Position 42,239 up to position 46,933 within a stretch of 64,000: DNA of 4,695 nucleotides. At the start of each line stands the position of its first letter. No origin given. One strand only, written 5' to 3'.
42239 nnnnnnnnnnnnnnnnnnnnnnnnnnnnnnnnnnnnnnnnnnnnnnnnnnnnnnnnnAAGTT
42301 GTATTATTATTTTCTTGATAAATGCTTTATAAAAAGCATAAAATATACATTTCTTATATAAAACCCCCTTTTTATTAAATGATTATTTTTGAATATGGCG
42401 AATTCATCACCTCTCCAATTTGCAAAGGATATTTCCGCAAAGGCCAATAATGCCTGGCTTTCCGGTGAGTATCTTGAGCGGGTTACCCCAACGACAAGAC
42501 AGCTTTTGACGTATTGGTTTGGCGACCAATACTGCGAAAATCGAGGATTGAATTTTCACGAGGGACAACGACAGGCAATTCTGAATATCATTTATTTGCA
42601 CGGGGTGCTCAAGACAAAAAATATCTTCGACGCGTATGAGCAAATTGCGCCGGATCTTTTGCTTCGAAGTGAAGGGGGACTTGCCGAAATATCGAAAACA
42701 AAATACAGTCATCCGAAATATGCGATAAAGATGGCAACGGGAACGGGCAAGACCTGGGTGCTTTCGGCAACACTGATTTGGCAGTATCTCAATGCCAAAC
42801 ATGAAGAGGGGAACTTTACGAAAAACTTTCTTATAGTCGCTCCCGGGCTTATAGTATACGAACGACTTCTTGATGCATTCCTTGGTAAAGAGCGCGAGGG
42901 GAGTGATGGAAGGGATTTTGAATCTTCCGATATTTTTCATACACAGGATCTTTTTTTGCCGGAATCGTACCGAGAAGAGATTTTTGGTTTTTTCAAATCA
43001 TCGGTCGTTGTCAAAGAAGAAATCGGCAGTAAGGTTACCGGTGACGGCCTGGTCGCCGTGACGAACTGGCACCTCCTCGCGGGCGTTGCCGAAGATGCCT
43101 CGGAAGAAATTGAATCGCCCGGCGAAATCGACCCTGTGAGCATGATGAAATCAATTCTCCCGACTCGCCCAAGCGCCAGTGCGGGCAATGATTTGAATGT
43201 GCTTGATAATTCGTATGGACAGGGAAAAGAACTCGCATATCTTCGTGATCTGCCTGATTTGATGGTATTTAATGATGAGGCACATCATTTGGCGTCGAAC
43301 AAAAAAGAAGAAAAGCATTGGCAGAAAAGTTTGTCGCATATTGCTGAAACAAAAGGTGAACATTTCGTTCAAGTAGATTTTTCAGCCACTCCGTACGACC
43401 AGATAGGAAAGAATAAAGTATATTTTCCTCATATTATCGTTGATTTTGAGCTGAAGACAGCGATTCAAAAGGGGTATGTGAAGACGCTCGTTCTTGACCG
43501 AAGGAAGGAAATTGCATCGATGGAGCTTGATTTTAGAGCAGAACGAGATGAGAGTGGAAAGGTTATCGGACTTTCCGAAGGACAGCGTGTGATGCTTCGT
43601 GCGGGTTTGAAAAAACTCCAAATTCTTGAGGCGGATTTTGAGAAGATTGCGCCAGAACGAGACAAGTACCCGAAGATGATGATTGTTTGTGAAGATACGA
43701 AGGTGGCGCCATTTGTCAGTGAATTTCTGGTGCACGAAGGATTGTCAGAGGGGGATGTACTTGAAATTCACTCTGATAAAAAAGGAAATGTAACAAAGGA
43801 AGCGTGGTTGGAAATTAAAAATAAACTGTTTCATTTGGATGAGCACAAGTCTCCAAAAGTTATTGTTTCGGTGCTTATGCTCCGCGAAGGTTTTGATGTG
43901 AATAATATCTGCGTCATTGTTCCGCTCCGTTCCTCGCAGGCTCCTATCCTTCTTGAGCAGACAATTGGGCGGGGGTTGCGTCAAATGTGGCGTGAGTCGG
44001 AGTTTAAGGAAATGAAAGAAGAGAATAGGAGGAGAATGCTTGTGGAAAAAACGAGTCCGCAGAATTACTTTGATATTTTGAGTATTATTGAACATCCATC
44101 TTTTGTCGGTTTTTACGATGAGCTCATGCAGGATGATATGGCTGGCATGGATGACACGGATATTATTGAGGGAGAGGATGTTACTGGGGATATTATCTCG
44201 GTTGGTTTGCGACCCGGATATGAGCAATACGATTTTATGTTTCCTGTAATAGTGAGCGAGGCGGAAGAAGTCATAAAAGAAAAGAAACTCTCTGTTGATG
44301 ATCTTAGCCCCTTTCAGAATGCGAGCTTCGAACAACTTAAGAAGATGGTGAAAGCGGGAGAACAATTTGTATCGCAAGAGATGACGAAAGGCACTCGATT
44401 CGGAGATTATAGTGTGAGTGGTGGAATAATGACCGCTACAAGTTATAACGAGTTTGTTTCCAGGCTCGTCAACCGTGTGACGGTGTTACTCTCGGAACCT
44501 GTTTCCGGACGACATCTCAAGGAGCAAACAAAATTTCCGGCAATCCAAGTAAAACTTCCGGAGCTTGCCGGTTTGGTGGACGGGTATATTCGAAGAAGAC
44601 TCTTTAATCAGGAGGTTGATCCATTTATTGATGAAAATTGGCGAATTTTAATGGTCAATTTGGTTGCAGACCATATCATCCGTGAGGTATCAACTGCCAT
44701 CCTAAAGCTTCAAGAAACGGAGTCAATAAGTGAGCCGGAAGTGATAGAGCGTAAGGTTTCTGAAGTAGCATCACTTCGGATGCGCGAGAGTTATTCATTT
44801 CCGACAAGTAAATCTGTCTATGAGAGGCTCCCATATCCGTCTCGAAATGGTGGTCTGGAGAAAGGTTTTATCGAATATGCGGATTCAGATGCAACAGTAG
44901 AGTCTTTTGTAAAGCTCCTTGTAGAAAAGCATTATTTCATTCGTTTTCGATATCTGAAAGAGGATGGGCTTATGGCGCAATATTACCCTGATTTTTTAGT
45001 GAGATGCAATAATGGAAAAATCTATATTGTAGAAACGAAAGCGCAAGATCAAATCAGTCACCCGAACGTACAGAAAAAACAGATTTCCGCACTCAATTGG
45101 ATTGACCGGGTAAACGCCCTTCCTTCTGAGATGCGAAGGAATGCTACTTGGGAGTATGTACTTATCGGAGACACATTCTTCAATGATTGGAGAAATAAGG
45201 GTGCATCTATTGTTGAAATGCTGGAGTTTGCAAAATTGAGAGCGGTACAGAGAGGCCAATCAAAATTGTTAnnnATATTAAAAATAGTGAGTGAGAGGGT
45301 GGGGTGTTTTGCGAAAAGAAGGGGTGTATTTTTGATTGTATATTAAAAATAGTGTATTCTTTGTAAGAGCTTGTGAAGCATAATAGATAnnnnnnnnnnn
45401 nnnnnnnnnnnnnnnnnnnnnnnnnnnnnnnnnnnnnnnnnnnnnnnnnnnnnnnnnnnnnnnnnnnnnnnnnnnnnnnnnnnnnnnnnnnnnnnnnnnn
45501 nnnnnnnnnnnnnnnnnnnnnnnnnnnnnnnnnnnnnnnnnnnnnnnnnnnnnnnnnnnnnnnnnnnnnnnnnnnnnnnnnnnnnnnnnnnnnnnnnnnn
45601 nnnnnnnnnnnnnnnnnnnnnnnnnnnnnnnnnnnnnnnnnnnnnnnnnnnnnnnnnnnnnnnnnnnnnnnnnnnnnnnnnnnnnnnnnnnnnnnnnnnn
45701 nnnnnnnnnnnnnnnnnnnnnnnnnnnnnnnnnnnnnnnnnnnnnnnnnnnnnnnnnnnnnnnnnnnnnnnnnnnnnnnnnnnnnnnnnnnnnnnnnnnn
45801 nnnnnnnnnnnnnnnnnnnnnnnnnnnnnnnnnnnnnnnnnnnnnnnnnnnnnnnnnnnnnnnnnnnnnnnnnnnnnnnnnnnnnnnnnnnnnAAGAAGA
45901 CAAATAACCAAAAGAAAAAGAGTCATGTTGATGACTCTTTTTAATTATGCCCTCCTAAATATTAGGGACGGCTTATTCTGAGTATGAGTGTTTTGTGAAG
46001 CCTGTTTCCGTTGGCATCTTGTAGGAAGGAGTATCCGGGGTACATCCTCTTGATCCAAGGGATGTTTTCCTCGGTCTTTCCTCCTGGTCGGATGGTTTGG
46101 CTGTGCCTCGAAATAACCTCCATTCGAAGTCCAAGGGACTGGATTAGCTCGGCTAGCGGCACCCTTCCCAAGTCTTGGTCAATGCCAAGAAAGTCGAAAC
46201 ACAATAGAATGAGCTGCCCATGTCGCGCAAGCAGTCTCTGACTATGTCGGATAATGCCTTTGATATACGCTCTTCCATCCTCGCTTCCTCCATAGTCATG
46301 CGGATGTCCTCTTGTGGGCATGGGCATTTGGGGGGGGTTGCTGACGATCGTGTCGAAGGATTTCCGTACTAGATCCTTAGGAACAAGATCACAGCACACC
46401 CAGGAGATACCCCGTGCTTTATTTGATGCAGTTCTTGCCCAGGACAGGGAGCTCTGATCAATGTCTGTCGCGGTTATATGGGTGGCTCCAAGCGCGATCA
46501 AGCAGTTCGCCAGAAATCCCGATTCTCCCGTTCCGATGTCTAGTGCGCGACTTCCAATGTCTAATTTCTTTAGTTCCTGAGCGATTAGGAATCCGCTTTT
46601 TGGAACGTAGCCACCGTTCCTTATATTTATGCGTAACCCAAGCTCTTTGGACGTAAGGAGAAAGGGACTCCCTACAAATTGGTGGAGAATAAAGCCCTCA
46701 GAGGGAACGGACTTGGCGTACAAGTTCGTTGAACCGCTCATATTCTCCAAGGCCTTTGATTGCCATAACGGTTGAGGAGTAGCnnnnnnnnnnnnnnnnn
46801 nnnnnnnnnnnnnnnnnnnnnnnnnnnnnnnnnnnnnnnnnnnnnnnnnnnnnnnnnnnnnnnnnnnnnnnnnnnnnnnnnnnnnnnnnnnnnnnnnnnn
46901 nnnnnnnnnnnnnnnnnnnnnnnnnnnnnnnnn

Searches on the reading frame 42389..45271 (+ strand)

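Call 18: search_protein_families(library=pfam, proteins=[window:42389-45271:+], max_evalue=0.001)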
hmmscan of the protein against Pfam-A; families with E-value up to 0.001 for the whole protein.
window:42389-45271:+ (961 aa): 2 families
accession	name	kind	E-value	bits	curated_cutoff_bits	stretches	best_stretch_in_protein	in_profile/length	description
PF04851.21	ResIII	-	4.4e-14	53.1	22.5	1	98-336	20-163/164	Type III restriction enzyme, res subunit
PF00271.37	Helicase_C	-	9.3e-05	23.1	23.5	1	423-531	11-108/110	Helicase conserved C-terminal domain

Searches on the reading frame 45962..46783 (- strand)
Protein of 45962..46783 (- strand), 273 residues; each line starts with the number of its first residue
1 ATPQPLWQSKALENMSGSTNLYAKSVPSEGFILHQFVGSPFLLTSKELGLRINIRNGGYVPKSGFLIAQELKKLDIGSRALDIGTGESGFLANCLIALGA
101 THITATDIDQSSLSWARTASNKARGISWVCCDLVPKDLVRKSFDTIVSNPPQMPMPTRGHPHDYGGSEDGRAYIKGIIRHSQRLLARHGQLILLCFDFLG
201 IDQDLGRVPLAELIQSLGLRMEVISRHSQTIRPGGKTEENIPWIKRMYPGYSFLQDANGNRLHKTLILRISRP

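Call 18: search_protein_families(library=pfam, proteins=[window:45962-46783:-], max_evalue=0.001)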
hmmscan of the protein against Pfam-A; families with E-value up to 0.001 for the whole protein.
window:45962-46783:- (273 aa): 5 families
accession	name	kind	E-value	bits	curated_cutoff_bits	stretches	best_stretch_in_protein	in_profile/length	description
PF05175.20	MTS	-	4e-09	36.8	23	1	66-205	22-150/170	Methyltransferase small domain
PF13649.12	Methyltransf_25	-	3.9e-06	27.9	27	1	81-148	2-70/97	Methyltransferase domain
PF06325.19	PrmA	-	3.9e-06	27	22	1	77-149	162-233/296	Ribosomal protein L11 methyltransferase (PrmA)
PF08241.18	Methyltransf_11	-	5.6e-06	27.4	21.2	1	81-149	1-67/95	Methyltransferase domain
PF08242.18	Methyltransf_12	-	1.2e-05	26.4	30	1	81-149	1-72/98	Methyltransferase domain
